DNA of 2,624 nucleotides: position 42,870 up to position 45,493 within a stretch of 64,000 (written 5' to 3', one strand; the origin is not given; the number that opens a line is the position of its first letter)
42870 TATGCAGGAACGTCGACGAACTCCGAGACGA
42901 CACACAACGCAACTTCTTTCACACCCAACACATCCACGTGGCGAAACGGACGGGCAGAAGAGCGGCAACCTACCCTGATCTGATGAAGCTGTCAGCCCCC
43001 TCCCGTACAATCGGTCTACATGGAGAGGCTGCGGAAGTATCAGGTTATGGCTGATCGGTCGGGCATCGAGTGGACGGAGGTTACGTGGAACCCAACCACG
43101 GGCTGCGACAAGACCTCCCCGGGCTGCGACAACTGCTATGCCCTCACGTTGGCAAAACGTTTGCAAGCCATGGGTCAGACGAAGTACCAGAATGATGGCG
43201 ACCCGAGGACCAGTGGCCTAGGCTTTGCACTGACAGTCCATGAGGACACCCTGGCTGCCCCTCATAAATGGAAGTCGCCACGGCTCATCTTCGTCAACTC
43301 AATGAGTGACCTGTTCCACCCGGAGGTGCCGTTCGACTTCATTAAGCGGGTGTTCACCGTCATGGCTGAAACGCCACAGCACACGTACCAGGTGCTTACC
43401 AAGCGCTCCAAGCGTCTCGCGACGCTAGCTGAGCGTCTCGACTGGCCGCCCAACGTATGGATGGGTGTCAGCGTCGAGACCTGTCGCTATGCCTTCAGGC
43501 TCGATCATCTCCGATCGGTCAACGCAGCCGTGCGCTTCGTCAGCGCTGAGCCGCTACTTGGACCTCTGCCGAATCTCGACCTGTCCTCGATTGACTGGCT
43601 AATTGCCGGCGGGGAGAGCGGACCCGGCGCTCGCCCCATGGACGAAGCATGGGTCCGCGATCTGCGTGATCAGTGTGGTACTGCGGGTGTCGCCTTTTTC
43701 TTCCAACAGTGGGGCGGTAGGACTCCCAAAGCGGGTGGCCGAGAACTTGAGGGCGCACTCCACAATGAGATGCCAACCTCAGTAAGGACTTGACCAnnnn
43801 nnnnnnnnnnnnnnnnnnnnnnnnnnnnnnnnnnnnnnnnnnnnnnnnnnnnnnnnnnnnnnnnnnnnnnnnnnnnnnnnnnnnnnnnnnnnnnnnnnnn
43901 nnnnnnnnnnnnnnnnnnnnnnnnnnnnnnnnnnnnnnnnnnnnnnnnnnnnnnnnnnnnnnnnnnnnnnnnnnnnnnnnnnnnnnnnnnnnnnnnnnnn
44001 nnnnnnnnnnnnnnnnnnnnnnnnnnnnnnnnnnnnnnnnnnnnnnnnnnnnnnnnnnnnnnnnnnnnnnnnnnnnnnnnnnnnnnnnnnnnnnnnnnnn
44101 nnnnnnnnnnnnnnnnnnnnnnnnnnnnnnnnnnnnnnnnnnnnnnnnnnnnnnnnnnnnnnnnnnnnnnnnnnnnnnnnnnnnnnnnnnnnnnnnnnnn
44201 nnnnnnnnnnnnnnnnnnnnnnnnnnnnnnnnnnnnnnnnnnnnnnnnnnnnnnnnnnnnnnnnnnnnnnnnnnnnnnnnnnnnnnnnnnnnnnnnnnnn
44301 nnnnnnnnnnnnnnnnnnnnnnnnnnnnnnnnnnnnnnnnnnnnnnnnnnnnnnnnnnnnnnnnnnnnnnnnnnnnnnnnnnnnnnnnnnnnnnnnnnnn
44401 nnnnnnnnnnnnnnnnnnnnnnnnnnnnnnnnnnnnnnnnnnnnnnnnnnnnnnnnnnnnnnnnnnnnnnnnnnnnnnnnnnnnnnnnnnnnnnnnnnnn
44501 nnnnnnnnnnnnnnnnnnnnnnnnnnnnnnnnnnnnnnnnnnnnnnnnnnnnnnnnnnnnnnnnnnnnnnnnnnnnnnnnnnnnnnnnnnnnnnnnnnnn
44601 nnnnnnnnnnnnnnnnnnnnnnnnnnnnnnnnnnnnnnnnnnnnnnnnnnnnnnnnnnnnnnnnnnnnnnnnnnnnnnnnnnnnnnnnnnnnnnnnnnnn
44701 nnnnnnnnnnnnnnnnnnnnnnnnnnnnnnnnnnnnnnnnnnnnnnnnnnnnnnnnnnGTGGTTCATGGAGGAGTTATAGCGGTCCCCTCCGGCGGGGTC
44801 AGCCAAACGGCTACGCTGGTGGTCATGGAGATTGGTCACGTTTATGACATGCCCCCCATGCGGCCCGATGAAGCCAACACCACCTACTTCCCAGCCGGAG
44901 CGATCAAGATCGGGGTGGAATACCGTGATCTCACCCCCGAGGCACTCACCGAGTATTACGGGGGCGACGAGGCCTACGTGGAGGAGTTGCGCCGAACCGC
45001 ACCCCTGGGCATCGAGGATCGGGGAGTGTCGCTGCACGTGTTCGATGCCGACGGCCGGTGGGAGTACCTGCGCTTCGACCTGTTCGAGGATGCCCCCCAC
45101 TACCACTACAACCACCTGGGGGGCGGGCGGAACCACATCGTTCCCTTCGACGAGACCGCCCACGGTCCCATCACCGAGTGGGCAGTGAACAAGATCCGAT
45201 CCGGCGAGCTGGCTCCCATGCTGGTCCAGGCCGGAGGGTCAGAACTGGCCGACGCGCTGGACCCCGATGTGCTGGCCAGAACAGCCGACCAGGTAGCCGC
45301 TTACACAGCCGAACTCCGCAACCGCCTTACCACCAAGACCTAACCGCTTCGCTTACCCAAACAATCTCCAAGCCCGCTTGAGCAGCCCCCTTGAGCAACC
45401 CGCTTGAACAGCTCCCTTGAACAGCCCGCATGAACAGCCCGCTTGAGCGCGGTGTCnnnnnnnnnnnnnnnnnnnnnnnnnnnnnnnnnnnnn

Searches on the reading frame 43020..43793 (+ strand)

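Call 66: search_protein_families(library=pfam, proteins=[window:43020-43793:+], max_evalue=0.01)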
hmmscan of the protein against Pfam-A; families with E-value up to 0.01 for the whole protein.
window:43020-43793:+ (257 aa): 2 families
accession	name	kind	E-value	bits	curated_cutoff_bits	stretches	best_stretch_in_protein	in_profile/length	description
PF07505.17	DUF5131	-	6.9e-100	334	28.9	1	14-252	2-243/243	Protein of unknown function (DUF5131)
PF17338.8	GP88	-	2.9e-05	24.5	24.4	1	29-176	38-186/230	Gene product 88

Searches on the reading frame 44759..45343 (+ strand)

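Call 66: search_protein_families(library=pfam, proteins=[window:44759-45343:+], max_evalue=0.01)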
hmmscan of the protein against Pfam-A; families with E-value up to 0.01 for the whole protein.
window:44759-45343:+ (194 aa): 1 family
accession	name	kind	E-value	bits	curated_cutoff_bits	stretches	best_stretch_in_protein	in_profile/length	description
PF24777.1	DUF7700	-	6.7e-30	103.7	25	1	43-181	1-113/115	Domain of unknown function (DUF7700)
